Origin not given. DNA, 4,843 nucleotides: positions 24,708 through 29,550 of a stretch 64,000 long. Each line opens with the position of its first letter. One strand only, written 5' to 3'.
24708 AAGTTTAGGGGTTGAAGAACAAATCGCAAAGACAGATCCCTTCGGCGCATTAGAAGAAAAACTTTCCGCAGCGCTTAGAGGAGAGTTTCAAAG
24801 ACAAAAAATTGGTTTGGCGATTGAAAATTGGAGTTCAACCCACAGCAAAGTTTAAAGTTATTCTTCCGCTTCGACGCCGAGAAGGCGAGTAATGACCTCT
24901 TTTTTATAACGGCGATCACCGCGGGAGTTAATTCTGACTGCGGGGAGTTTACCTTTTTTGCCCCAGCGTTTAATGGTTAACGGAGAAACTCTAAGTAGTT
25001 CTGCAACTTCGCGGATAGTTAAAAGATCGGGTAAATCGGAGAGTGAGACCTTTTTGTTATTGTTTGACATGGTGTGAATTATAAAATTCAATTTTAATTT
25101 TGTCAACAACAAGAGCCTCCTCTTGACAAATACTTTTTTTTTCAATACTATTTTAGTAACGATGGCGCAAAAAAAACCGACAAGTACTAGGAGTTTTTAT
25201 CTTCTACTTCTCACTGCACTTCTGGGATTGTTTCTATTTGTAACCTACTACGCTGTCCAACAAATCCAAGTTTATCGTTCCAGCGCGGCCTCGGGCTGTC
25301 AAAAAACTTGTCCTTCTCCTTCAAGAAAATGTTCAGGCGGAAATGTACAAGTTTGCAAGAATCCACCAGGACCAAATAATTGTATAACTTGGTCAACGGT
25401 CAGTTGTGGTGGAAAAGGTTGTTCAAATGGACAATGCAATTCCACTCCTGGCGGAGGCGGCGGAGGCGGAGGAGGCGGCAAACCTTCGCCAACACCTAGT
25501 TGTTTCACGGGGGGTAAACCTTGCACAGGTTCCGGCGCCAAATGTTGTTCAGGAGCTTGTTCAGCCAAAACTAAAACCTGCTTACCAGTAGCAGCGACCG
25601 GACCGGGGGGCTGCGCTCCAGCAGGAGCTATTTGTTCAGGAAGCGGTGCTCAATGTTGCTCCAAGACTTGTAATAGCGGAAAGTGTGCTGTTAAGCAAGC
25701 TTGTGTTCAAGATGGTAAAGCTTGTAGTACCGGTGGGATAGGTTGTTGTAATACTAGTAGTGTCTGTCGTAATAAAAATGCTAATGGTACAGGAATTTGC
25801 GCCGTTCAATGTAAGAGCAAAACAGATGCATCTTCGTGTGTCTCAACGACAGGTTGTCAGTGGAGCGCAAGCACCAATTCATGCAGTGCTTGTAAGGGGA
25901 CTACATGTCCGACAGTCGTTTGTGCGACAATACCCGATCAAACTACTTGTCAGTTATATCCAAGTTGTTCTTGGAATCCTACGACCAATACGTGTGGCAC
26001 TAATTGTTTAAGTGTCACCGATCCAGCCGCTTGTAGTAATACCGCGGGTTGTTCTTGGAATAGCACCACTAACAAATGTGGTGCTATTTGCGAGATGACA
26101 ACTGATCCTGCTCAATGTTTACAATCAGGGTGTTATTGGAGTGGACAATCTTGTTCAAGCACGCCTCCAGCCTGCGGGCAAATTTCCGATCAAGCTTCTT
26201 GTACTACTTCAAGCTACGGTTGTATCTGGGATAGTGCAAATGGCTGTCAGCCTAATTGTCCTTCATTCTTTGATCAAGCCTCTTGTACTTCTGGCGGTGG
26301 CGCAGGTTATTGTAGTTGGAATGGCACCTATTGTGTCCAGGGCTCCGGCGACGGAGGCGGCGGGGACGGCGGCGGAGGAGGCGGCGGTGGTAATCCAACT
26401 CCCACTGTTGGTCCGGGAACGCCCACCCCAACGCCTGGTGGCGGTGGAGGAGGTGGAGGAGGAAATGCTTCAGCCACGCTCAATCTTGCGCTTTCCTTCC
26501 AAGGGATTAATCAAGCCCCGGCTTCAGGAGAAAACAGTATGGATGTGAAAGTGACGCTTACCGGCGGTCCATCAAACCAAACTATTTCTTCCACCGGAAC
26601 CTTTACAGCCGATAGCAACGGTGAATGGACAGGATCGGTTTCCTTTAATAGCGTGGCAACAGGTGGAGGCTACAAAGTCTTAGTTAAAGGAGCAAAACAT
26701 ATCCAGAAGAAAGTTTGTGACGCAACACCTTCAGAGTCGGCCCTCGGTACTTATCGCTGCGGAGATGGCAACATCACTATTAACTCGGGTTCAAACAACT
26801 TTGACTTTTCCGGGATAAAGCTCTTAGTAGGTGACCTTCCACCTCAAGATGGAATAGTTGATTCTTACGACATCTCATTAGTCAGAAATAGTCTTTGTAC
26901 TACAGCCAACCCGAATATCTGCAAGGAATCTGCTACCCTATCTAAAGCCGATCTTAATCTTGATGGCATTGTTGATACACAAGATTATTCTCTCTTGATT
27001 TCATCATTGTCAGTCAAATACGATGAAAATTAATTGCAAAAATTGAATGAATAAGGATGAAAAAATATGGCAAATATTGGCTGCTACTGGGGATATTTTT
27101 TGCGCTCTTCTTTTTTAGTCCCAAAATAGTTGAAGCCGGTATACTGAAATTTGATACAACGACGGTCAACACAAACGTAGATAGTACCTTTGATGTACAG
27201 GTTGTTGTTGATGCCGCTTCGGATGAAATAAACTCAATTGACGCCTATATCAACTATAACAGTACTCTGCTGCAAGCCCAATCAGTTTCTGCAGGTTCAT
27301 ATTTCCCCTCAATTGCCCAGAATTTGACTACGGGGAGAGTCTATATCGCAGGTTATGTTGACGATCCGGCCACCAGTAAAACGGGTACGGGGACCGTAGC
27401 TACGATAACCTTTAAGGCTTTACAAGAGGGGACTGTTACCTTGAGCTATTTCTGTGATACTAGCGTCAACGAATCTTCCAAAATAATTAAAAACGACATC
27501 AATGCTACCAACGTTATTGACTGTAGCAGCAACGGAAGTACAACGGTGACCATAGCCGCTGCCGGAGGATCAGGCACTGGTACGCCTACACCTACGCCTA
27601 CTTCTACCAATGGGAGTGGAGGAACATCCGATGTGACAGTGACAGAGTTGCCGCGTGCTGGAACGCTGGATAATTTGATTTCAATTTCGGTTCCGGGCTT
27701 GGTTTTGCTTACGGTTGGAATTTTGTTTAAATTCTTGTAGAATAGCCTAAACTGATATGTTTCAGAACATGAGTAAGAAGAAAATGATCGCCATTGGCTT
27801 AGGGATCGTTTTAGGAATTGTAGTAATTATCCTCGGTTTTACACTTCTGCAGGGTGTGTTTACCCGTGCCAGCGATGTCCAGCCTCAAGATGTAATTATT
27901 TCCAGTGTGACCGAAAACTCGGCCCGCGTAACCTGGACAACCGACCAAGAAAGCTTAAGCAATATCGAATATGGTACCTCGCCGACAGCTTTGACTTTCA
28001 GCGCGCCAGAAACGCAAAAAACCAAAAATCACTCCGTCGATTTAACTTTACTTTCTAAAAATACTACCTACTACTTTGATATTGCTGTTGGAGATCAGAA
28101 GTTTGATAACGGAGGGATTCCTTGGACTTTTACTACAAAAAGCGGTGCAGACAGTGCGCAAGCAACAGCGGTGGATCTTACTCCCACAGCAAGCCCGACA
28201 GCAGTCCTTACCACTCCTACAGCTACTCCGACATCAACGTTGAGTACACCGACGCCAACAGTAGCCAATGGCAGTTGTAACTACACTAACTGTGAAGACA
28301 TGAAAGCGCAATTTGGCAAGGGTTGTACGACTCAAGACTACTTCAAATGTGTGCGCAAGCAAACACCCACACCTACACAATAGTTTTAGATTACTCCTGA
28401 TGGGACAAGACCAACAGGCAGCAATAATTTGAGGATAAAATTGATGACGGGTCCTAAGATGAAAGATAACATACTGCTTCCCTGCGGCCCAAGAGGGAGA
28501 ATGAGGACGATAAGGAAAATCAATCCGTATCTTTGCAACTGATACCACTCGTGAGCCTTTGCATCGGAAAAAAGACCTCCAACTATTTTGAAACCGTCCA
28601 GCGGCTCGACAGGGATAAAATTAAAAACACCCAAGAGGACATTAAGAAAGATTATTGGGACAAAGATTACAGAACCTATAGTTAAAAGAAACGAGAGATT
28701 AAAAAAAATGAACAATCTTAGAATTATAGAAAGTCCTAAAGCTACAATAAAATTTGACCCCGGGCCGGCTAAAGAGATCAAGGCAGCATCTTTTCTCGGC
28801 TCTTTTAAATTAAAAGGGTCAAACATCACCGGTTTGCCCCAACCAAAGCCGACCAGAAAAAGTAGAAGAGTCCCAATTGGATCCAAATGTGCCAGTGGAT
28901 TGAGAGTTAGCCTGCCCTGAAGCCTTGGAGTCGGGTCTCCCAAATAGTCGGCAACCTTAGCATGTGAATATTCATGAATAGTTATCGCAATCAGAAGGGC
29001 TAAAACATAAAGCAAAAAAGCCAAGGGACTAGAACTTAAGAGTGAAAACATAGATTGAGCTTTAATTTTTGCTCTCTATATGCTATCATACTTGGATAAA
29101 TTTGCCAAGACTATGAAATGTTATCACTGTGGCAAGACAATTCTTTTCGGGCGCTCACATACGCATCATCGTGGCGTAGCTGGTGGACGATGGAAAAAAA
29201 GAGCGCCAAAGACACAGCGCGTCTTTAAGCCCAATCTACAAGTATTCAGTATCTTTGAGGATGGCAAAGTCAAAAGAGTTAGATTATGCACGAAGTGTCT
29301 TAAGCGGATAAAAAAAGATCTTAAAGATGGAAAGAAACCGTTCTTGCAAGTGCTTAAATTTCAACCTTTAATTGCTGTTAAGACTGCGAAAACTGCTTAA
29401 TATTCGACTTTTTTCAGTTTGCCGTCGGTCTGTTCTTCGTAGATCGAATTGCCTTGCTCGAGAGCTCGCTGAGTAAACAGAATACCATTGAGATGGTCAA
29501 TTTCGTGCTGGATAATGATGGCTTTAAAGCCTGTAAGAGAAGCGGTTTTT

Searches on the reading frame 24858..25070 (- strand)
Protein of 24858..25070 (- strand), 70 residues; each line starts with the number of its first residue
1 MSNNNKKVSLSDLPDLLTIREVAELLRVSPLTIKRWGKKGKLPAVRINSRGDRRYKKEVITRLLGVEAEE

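Call 66: search_protein_families(library=pfam, max_evalue=1, proteins=[window:24858-25070:-])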
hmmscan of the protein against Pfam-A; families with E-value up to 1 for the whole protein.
window:24858-25070:- (70 aa): 9 families
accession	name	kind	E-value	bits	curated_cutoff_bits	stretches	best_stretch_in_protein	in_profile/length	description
PF12728.13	HTH_17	-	1.5e-10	41.6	27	1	16-62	1-45/51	Helix-turn-helix domain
PF13411.12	MerR_1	-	2.7e-10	40.7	21.6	1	18-66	2-49/69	MerR HTH family regulatory protein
PF00376.29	MerR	-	2.4e-09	37.3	28.2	1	18-55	1-38/38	MerR family regulatory protein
PF13542.12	HTH_Tnp_ISL3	-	0.0087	15.9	27.4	1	18-36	28-46/51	Helix-turn-helix domain of transposase family ISL3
PF13384.12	HTH_23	-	0.01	16.1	24.6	1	16-36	17-37/50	Homeodomain-like domain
PF20038.5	HTH_59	-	0.039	14.4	27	1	12-44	3-37/66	Helix-turn-helix domain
PF21531.3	Rv2175c_wHTH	-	0.042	14.3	27.1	1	15-46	14-45/57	DNA-binding protein Rv2175c, wHTH domain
PF10743.14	Phage_Cox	-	0.052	13.8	27.5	1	14-48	9-43/87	Regulatory phage protein cox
PF08220.18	HTH_DeoR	-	0.08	13.1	21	1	17-35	15-33/57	DeoR-like helix-turn-helix domain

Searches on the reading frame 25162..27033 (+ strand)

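Call 66: search_protein_families(library=pfam, max_evalue=1, proteins=[window:25162-27033:+])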
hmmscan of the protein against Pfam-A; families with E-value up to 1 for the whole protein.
window:25162-27033:+ (623 aa): 3 families
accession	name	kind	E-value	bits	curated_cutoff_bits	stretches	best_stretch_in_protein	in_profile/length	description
PF00404.24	Dockerin_1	-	5.5e-06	26.9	22.9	1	562-616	6-56/57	Dockerin type I domain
PF01508.21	Paramecium_SA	-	0.00054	20.8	21.2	2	343-393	3-58/62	Paramecium surface antigen domain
PF21341.3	TRAF2_zf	-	0.09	12.9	27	1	316-328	1-13/19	TRAF2, second zinc finger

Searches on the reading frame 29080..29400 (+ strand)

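Call 66: search_protein_families(library=pfam, max_evalue=1, proteins=[window:29080-29400:+])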
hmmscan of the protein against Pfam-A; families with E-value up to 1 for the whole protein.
window:29080-29400:+ (106 aa): 5 families
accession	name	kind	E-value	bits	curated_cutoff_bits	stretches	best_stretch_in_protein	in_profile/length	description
PF00830.24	Ribosomal_L28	-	4e-13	49.6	27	1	13-79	2-59/60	Ribosomal L28 family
PF00130.28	C1_1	-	0.003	17.8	26.5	1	7-26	7-25/53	Phorbol esters/diacylglycerol binding domain (C1 domain)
PF24461.1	DUF7576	-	0.049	13.9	27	0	11-27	17-33/60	Family of unknown function (DUF7576)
PF22811.2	Zn_ribbon_NrdR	-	0.36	11.3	27.2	0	61-76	22-37/42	Transcriptional repressor NrdR-like, N-terminal domain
PF01363.27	FYVE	-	0.55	10.8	27.8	0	11-78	24-66/67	FYVE zinc finger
